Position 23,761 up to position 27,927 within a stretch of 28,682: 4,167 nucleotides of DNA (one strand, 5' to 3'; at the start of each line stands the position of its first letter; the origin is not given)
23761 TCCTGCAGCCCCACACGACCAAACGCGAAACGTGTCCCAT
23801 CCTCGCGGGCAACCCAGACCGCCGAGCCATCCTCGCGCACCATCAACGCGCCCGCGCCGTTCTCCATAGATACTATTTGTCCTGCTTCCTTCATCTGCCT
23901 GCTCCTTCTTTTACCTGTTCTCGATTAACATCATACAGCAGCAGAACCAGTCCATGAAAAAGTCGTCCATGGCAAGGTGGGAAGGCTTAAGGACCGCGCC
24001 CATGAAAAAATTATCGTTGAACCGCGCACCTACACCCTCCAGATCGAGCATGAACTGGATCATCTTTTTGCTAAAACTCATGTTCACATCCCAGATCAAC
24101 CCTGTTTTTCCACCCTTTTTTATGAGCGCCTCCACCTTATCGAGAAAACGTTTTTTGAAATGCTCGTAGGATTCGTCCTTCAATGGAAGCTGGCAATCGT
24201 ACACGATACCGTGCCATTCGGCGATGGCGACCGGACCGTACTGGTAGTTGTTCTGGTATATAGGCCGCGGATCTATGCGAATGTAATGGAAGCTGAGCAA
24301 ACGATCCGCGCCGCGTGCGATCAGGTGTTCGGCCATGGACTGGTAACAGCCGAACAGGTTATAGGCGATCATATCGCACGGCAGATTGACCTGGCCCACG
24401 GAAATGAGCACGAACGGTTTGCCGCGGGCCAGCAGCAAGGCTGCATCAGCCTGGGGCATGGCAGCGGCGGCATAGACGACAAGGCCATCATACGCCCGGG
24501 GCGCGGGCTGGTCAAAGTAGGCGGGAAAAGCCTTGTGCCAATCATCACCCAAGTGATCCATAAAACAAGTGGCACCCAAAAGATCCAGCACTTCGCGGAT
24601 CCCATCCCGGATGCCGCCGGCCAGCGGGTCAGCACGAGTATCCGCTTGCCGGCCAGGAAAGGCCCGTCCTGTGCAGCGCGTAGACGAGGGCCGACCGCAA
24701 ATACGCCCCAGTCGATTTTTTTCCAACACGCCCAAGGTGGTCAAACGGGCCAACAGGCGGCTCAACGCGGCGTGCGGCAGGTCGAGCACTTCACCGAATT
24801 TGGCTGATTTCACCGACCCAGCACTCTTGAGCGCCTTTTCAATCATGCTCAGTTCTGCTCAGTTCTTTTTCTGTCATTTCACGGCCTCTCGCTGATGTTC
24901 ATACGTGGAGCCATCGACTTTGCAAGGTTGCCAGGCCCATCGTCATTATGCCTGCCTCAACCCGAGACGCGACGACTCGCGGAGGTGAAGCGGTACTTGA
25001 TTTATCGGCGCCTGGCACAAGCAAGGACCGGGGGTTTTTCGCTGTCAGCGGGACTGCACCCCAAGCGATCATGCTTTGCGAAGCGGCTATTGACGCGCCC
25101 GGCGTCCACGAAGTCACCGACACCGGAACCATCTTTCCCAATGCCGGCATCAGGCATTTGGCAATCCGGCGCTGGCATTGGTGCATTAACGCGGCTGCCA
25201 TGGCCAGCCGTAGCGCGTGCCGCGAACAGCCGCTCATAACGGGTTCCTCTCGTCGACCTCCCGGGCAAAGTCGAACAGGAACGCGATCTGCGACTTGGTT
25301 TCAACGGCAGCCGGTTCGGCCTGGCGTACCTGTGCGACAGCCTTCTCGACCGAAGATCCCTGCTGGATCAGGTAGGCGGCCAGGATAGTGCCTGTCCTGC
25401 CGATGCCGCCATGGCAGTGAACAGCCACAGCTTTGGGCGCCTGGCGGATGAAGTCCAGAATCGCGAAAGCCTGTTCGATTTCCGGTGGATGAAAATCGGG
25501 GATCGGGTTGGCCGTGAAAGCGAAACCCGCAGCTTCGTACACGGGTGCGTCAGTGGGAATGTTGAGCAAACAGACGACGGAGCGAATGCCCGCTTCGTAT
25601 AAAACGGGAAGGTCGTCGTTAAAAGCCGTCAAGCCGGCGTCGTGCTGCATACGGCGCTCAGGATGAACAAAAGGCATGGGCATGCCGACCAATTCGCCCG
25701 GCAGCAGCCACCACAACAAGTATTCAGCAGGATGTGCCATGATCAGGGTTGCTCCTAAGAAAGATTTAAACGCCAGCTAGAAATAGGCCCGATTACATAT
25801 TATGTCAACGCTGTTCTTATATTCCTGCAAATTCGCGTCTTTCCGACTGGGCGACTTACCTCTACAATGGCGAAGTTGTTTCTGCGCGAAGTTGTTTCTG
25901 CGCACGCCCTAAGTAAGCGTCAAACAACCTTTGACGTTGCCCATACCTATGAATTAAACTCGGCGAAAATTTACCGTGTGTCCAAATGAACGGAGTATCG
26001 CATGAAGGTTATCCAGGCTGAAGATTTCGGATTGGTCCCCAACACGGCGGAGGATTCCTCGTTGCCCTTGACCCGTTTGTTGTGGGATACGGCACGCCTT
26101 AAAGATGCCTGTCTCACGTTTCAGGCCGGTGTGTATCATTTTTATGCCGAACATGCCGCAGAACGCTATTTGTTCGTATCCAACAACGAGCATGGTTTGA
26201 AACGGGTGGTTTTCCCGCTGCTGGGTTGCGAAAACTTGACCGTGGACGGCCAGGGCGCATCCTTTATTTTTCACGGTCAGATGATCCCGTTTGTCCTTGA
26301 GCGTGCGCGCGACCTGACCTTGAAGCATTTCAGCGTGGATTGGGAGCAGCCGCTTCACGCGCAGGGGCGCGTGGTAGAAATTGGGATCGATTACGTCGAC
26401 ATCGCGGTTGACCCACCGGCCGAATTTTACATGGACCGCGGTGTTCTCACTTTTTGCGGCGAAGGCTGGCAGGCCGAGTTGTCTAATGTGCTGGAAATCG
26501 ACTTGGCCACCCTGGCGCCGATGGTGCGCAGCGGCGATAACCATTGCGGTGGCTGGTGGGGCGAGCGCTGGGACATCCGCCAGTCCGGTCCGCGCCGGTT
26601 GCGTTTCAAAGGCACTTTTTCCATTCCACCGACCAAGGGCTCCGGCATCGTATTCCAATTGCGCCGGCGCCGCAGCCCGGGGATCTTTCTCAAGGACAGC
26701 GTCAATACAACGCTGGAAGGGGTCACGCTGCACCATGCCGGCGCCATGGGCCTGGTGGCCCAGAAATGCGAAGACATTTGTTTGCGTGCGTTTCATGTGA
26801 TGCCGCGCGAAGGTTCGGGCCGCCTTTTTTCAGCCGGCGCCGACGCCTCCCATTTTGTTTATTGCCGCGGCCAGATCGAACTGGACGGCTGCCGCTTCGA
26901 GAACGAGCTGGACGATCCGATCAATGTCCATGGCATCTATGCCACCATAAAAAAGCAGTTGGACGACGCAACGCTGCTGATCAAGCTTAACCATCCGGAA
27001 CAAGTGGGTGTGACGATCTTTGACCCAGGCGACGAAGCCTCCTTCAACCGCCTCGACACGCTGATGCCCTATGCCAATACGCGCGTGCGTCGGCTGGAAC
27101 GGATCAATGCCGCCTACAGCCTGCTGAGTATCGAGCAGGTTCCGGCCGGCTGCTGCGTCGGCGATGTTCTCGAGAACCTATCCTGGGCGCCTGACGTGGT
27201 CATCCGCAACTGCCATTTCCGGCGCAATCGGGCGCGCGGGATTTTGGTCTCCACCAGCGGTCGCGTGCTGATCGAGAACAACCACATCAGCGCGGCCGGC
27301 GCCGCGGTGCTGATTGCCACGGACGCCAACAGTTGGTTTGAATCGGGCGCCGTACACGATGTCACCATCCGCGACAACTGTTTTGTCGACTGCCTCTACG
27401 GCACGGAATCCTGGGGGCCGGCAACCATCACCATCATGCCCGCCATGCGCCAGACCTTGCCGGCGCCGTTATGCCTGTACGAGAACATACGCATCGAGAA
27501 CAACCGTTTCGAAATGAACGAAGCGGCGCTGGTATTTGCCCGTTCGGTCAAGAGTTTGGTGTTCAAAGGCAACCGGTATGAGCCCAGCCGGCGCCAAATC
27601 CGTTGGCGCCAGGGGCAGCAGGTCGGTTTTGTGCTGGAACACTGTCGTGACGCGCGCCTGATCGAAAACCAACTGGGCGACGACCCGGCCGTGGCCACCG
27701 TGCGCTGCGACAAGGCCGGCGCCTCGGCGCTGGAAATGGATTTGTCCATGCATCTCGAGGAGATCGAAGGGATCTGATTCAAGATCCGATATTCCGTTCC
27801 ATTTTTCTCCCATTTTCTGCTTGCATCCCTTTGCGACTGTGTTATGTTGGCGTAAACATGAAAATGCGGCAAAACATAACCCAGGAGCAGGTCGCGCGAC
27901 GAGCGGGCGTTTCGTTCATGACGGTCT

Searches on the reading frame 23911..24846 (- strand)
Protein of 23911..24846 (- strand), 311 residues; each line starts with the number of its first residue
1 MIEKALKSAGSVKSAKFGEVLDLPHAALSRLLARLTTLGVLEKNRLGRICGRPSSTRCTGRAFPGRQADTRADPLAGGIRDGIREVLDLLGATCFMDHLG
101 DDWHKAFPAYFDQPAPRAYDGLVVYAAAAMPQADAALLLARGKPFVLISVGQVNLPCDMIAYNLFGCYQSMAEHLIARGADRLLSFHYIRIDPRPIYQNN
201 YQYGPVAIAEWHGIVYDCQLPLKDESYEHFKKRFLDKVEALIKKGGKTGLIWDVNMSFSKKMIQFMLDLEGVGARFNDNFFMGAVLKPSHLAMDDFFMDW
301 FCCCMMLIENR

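Call 10: search_protein_families(library=pfam, proteins=[window:23911-24846:-], max_evalue=10)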
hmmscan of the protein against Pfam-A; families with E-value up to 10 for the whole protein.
window:23911-24846:- (311 aa): 3 families
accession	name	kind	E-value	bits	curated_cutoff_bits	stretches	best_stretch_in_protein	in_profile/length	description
PF24034.1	DUF7343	-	0.021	15.1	27.6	1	9-48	16-55/62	Domain of unknown function (DUF7343)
PF12802.13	MarR_2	-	0.032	14.8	27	1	14-44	23-53/61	MarR family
PF06581.17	p31comet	-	0.24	11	24.1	1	214-281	71-134/265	Mad1 and Cdc20-bound-Mad2 binding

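Call 65: search_protein_families(library=phrogs, proteins=[window:23911-24846:-], max_evalue=0.01)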
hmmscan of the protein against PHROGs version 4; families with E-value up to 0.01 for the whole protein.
window:23911-24846:- (311 aa): 0 families

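Call 66: search_protein_families(library=ncbifam, proteins=[window:23911-24846:-], max_evalue=0.001)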
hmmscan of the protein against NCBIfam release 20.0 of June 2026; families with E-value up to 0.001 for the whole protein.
window:23911-24846:- (311 aa): 0 families

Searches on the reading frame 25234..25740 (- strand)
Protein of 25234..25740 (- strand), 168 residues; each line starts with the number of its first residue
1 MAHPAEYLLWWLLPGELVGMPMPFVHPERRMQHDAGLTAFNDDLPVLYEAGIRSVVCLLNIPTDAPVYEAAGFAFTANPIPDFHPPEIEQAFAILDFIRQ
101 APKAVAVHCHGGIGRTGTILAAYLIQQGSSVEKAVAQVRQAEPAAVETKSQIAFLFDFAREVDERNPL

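Call 10: search_protein_families(library=pfam, proteins=[window:25234-25740:-], max_evalue=10)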
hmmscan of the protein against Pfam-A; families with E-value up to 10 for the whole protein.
window:25234-25740:- (168 aa): 8 families
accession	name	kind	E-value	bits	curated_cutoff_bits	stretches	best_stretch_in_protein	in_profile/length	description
PF22785.1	Tc-R-P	-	1.5e-19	70.9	27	1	32-128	4-105/106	Polymorphic toxin system, DSP-PTPase phosphatase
PF22784.1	PTP-SAK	-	3.9e-16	59.9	27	1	41-152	21-133/153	Swiss Army Knife protein, DSP-PTPase phosphatase domain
PF00782.25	DSPc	-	7.4e-12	45.7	33.5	1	86-160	57-132/133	Dual specificity phosphatase, catalytic domain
PF00102.32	Y_phosphatase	-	4.8e-08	33.4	20.9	1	85-158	148-231/234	Protein-tyrosine phosphatase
PF22741.1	PTP-NADK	-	1.4e-07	31.5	27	1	78-143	82-150/163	DSP-PTPase phosphatase fused to NAD+ Kinase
PF14566.11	PTPlike_phytase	-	0.00011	22.7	27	1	78-123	107-154/158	Inositol hexakisphosphate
PF05706.17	CDKN3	-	0.0011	19.1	20.7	1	58-128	86-159/168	Cyclin-dependent kinase inhibitor 3 (CDKN3)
PF13350.11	Y_phosphatase3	-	0.011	16.1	22.2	1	92-126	119-152/240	Tyrosine phosphatase family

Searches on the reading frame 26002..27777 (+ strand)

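Call 10: search_protein_families(library=pfam, proteins=[window:26002-27777:+], max_evalue=10)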
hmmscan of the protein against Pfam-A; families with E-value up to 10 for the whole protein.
window:26002-27777:+ (591 aa): 5 families
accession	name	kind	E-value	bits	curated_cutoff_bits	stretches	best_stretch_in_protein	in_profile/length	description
PF23764.1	Beta-barrel_GLAA-B_II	-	2.5e-14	53.6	28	1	324-390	1-67/67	GLAA-B beta-barrel domain II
PF13229.12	Beta_helix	-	6.2e-14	52.4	25.9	3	398-467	56-117/158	Right handed beta helix region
PF23763.2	Beta-barrel_GLAA-B_I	-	4.2e-09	36.9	28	1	120-214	1-93/95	GLAA-B beta-barrel domain I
PF05048.19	NosD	-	2.8e-07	30.6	23.6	2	396-444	68-116/212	Periplasmic copper-binding protein (NosD)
PF08480.16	Disaggr_assoc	-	0.24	11.8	22.6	1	409-466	52-110/194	Disaggregatase related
